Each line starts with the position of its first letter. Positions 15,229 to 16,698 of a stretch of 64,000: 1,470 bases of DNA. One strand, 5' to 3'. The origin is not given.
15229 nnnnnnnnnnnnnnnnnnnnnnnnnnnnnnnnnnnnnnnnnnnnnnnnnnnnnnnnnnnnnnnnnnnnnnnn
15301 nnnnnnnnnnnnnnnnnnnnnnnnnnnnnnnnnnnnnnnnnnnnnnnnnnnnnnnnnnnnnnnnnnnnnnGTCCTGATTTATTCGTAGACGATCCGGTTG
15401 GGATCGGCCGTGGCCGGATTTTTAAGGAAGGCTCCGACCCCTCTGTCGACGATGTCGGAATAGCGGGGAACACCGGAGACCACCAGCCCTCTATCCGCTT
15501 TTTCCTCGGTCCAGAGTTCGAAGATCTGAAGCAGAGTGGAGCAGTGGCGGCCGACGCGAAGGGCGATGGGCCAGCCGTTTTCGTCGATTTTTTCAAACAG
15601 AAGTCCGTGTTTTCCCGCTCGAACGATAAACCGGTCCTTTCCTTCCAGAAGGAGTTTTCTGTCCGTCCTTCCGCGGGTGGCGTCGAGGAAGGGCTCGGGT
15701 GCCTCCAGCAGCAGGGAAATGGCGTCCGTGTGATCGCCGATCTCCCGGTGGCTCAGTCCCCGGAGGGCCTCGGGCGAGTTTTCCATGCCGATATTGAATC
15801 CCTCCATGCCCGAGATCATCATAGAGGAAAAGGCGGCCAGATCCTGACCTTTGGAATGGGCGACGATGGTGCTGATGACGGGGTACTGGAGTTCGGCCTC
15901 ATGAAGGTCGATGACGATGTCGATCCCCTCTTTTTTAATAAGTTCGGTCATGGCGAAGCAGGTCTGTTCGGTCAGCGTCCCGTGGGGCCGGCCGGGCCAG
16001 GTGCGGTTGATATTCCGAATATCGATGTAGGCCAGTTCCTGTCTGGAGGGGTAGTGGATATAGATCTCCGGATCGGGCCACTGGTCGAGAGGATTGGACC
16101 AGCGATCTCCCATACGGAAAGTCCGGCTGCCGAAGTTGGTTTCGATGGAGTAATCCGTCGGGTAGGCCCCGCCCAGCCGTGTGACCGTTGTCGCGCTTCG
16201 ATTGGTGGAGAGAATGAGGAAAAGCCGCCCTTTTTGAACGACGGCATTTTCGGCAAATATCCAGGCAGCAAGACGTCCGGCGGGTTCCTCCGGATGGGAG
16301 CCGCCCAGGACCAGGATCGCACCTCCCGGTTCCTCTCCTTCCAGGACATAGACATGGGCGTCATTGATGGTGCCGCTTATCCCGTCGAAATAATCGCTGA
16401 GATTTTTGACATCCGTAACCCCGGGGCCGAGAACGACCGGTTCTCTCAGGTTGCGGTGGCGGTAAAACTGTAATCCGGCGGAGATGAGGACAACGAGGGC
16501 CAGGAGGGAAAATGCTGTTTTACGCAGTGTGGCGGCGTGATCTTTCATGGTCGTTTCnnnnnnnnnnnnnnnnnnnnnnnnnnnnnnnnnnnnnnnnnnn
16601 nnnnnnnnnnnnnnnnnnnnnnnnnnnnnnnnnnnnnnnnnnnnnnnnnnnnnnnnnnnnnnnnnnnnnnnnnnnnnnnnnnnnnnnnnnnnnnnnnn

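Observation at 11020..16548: Poly-gamma-glutamate synthetase cassette (pgsB-pgsC plus a non-PgsA third gene) flanked by a Tat-exported PLP enzyme and a convergent M14-like peptidase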

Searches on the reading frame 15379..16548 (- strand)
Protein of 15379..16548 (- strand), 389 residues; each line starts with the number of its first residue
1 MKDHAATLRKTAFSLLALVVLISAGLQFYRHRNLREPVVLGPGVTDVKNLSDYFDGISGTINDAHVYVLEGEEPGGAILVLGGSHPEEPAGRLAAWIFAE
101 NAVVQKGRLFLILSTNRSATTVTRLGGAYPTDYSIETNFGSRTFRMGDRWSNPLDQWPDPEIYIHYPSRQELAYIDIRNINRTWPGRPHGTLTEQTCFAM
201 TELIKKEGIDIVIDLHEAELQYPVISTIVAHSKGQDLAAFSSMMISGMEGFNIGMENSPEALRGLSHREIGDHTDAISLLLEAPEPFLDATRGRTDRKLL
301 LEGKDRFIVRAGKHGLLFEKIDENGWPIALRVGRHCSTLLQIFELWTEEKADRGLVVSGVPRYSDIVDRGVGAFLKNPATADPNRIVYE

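Call 3: search_protein_families(library=pfam, proteins=[window:15379-16548:-], max_evalue=0.01)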
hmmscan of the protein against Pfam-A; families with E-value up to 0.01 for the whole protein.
window:15379-16548:- (389 aa): 1 family
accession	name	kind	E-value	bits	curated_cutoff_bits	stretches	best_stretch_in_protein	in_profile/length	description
PF24827.1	AstE_AspA_cat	-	0.00019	21.5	25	1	174-239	55-127/192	Succinylglutamate desuccinylase/Aspartoacylase catalytic domain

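Call 4: search_protein_families(library=ncbifam, proteins=[window:15379-16548:-], max_evalue=0.01)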
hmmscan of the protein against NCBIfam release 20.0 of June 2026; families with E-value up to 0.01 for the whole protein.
window:15379-16548:- (389 aa): 1 family
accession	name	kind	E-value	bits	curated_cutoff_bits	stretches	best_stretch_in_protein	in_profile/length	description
TIGR02994.1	ectoine_eutE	equivalog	4.3e-05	22.7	402.7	1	172-232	100-159/325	N(2)-acetyl-L-2,4-diaminobutanoate deacetylase DoeB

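Call 11: find_homologous_proteins(query=window:15379-16548:-)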
Query window:15379-16548:- (389 aa): 4217 proteins with E <= 0.001 among 8000 candidates; the best 120 are listed.
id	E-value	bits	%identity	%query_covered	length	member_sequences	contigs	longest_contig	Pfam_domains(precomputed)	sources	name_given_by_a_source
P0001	1.3e-262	888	100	100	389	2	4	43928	-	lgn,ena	-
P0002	4.5e-262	887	100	100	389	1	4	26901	-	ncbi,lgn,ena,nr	ncbi:MAG: succinylglutamate desuccinylase [Acidobacteria bacterium]|nr:succinylglutamate desuccinyla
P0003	4.1e-237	804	89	100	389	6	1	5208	-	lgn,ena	-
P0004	1.8e-205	700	76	98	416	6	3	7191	PF24827.2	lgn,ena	-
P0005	3.4e-205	699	76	98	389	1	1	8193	-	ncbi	-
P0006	3.6e-203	693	74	100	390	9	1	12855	PF24827.2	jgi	jgi:hypothetical protein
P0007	5.7e-203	692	76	98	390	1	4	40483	PF24827.2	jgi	-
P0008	6.1e-203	692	74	100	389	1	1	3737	-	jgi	jgi:hypothetical protein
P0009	2.1e-202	690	74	100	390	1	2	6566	-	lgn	-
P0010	2.2e-202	690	74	100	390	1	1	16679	PF24827.2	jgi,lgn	-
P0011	2.2e-202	690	74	100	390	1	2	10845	-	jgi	jgi:hypothetical protein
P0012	2.8e-202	690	75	98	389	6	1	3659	PF24827.2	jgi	jgi:hypothetical protein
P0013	2.8e-202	690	76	98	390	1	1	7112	PF24827.2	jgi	-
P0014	3.0e-202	690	75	100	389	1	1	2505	-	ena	-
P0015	3.5e-202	689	75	98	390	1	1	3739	-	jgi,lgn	jgi:predicted deacylase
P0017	6.4e-202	689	75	98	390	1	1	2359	PF24827.2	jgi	jgi:hypothetical protein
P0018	7.3e-202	688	76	98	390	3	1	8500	PF24827.2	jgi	jgi:hypothetical protein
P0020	9.7e-202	688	75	98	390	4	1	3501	PF24827.2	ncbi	-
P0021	9.9e-202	688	76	98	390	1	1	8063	PF24827.2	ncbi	-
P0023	2.0e-201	687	76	98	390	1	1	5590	PF24827.2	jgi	jgi:hypothetical protein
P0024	3.5e-201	686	76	98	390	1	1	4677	PF24827.2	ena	-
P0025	3.8e-201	686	75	98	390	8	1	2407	PF24827.2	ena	-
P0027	5.0e-201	686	75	98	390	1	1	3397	PF24827.2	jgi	-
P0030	6.6e-201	685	74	100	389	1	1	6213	PF24827.2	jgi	-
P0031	6.9e-201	685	75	98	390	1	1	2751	PF24827.2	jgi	-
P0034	3.0e-200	683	75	98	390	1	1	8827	PF24827.2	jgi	jgi:hypothetical protein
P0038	4.7e-200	682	75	98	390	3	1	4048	PF24827.2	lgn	-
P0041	9.0e-200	682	75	98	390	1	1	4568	PF24827.2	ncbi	-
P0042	1.2e-199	681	75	98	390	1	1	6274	PF24827.2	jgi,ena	-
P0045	2.1e-199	680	75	98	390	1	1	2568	PF24827.2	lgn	-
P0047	2.2e-199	680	77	95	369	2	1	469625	-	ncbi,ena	-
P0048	2.2e-199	680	75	98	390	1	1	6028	PF24827.2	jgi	-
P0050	8.3e-199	678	75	98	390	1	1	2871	PF24827.2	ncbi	-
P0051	9.3e-199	678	73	99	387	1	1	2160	PF24827.2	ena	-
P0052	1.5e-198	678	76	95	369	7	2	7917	PF24827.2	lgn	-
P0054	1.6e-198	677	76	98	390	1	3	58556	PF24827.2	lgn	-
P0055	1.7e-198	677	74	98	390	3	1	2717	PF24827.2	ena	-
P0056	1.8e-198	677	75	98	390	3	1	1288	PF24827.2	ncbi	-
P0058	3.2e-198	676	74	98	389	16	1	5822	PF24827.2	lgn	-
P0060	4.9e-198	676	73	98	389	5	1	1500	PF24827.2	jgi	jgi:hypothetical protein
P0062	1.5e-197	674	74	98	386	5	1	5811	PF24827.2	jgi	jgi:hypothetical protein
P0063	1.7e-197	674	75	98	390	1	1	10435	PF24827.2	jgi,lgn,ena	-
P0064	2.6e-197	673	73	100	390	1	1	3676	PF24827.2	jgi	jgi:hypothetical protein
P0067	3.2e-197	673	73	100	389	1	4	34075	PF24827.2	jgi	jgi:hypothetical protein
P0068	3.7e-197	673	74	98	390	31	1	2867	PF24827.2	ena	-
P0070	7.5e-197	672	73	100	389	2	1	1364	PF24827.2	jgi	jgi:hypothetical protein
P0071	1.0e-196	671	73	98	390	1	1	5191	PF24827.2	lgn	-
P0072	1.1e-196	671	75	97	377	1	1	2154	PF24827.2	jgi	jgi:hypothetical protein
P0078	2.5e-196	670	73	98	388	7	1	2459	PF24827.2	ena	-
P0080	4.4e-196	669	72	100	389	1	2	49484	PF24827.2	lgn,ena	-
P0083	6.2e-196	669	74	97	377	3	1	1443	PF24827.2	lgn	-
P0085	7.8e-196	669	74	98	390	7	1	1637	PF24827.2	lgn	-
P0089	1.6e-195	668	72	99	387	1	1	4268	PF24827.2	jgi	-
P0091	1.7e-195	667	73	98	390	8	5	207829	-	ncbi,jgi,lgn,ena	-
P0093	2.8e-195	667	72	98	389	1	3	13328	PF24827.2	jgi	-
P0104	9.0e-195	665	74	98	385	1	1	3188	PF24827.2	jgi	jgi:hypothetical protein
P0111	1.5e-194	664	73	99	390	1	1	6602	PF24827.2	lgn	-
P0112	1.5e-194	664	76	95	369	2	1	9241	PF24827.2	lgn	-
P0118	2.3e-194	664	73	100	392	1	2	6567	PF24827.2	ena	-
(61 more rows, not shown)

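Call 12: find_encoding_contigs(protein=P0047, flank=10000, max_places=2)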
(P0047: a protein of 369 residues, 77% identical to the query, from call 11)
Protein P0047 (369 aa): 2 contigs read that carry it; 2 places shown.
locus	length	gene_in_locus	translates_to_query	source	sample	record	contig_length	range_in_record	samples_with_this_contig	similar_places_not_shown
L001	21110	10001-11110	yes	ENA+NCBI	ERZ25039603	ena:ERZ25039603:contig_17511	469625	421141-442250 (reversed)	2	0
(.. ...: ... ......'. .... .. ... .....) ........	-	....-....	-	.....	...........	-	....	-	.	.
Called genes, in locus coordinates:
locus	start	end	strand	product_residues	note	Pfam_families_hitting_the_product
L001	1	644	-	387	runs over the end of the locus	PF01263:Aldose_epim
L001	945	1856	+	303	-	PF13353:Fer4_12, PF12837:Fer4_6 (faint), PF13484:Fer4_16 (faint), PF04055:Radical_SAM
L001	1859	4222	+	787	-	PF02901:PFL-like, PF01228:Gly_radical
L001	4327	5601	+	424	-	PF00465:Fe-ADH, PF25137:ADH_Fe_C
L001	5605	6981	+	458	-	PF09861:Lar_N, PF21113:LarA_C (weak)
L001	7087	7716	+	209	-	PF19823:DUF6305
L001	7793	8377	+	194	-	-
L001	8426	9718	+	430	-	-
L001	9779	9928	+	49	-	-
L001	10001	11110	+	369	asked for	-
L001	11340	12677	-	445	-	PF00209:SNF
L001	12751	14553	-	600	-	PF02730:AFOR_N, PF01314:AFOR_C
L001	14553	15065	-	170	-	PF12797:Fer4_2 (faint), PF12837:Fer4_6 (weak), PF12838:Fer4_7 (faint), PF13187:Fer4_9 (faint), PF00037:Fer4 (weak)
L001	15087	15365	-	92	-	-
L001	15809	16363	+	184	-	PF09699:Paired_CXXCH_1 (faint), PF14522:Cytochrome_C7 (faint)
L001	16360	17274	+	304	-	PF13534:Fer4_17 (faint), PF13484:Fer4_16 (faint), PF12838:Fer4_7 (weak), PF13247:Fer4_11, PF00037:Fer4 (weak), PF13187:Fer4_9 (weak), PF13237:Fer4_10 (weak), PF13247:Fer4_11, +3 more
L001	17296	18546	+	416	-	PF03916:NrfD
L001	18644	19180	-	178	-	-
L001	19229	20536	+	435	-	PF05525:Branch_AA_trans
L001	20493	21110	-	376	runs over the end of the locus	-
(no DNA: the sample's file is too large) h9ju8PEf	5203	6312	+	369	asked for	-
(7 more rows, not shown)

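Call 13: find_encoding_contigs(protein=P0091, flank=10000, max_places=2)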
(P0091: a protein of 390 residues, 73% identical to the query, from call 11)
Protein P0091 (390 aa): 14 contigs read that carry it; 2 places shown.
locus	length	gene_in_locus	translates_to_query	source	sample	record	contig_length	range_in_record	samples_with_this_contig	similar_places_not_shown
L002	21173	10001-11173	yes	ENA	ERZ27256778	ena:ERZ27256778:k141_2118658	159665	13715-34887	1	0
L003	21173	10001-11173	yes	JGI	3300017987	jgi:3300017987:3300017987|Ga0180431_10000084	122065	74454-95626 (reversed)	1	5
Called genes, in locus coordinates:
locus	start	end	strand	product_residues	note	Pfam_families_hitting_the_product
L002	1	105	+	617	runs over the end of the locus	PF01640:Peptidase_C10, PF19190:BACON_2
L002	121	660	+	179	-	PF13505:OMP_b-brl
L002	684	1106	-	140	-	PF00472:RF-1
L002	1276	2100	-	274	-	PF00359:PTS_EIIA_2, PF02591:Zn_ribbon_9 (weak)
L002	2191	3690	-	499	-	PF00474:SSF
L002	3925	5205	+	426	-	PF00465:Fe-ADH, PF25137:ADH_Fe_C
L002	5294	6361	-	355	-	PF04015:DUF362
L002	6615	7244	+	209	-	PF19823:DUF6305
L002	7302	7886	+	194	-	-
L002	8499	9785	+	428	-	-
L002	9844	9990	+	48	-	-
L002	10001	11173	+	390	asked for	-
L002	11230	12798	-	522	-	PF03577:Peptidase_C69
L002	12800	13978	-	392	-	-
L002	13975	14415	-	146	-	PF14102:Caps_synth_CapC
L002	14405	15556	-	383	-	PF08245:Mur_ligase_M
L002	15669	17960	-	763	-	PF04389:Peptidase_M28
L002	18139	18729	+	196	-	PF03352:Adenine_glyco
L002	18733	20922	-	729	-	PF19313:DUF5916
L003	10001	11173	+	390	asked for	-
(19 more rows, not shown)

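Call 40: predict_structure(alignment_id=A1)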
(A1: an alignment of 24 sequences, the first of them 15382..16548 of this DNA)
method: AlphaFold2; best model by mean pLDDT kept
length: 389 residues; sequences in the alignment: 24
mean_pLDDT: 55.9   pTM: 0.65
mean pLDDT of the five models: 55.9, 55.9, 55.4, 54.9, 54.0
residues with pLDDT >= 90: 62; 70-90: 85; 50-70: 58; < 50: 184
segments of 3 or more residues with pLDDT < 50: 117-192, 218-325
pLDDT, mean of each block of 10 residues (from residue 1): 84 95 74 72 94 82 88 89 62 86 97 60 29 36 30 24 24 32 34 58 73 55 34 29 29 27 27 28 26 27 23 24 51 70 68 88 81 83 89
secondary structure, 60 per line:
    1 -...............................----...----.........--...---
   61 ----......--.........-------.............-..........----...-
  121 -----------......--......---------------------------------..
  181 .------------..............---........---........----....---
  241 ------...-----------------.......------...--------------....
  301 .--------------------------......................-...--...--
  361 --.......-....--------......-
elements in order: H2-32 E37-39 E44-49 E65-70 E73-81 H89-101 E103-112 E132-137 E140-145 H194-207 E211-218 E222-229 H234-237 H267-273 E280-282 H297-301 H328-349 E356-358 H363-369 H371-374 E386-388

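Call 41: search_solved_structures(query=A1, max_evalue=10, show_alignments=3)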
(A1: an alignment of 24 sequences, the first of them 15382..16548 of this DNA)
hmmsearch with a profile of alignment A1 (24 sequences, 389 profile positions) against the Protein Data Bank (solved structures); distinct sequences matched with E-value up to 10: 12.
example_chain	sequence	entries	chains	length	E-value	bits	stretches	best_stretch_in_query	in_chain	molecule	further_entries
2qj8_A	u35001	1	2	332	3e-05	26.4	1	175-237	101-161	Mlr6093 protein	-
6twl_A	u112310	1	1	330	0.0011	21.2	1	173-243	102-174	N-acetyl-L-2,4-diaminobutyric acid deacetylase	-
6twm_A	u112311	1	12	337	0.0012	21.2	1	173-243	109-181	N-acetyl-L-2,4-diaminobutyric acid deacetylase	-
3na6_A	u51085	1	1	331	0.0073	18.5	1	171-219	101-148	Succinylglutamate desuccinylase/aspartoacylase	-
3cdx_A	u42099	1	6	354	0.013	17.7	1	168-223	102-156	Succinylglutamatedesuccinylase/aspartoacylase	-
2g4d_A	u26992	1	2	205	0.43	12.7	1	144-210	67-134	SENP1 protein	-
6nnq_A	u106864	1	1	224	0.49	12.5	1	144-210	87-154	Sentrin-specific protease 1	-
2ckg_A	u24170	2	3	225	0.49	12.5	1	144-210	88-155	SENTRIN-SPECIFIC PROTEASE 1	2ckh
2iy0_A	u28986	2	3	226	0.52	12.4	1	144-210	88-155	SENTRIN-SPECIFIC PROTEASE 1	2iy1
2iyc_A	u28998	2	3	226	0.52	12.4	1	144-210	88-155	SENTRIN-SPECIFIC PROTEASE 1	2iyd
2xre_A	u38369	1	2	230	0.54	12.4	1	144-210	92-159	SENTRIN-SPECIFIC PROTEASE 1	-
2xph_A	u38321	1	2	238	0.58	12.3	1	144-210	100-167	SENTRIN-SPECIFIC PROTEASE 1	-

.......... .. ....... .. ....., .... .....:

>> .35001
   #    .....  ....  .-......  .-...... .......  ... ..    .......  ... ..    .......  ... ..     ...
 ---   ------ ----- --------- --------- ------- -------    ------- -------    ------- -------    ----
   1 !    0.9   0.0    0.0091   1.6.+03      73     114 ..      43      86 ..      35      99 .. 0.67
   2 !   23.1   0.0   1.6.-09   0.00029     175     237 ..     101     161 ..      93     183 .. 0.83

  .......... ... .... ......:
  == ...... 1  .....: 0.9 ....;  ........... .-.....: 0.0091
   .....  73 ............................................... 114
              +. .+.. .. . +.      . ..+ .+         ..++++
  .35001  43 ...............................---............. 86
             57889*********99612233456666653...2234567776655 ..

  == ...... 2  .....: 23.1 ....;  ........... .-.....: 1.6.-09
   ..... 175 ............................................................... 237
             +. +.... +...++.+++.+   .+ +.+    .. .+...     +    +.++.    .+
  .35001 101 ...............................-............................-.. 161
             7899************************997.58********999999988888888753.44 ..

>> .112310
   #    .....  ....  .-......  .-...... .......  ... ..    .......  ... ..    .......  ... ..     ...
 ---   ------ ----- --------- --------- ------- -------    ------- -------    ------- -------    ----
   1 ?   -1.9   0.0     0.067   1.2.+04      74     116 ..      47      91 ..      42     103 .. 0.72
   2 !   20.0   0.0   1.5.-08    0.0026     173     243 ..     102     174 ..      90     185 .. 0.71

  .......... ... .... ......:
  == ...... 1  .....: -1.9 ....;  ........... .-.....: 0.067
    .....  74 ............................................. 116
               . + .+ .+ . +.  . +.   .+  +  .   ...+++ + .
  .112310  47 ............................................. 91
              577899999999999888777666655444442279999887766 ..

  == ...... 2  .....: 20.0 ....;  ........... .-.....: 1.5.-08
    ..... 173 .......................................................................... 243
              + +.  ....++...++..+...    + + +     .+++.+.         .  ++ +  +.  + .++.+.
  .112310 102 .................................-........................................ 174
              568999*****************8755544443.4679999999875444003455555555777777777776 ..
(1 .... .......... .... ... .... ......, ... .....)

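Call 43: search_protein_families(library=pfam, proteins=[window:15379-16548:-], max_evalue=10)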
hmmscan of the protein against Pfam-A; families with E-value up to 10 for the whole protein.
window:15379-16548:- (389 aa): 1 family
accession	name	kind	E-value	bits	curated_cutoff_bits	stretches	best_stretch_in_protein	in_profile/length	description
PF24827.1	AstE_AspA_cat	-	0.00019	21.5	25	1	174-239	55-127/192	Succinylglutamate desuccinylase/Aspartoacylase catalytic domain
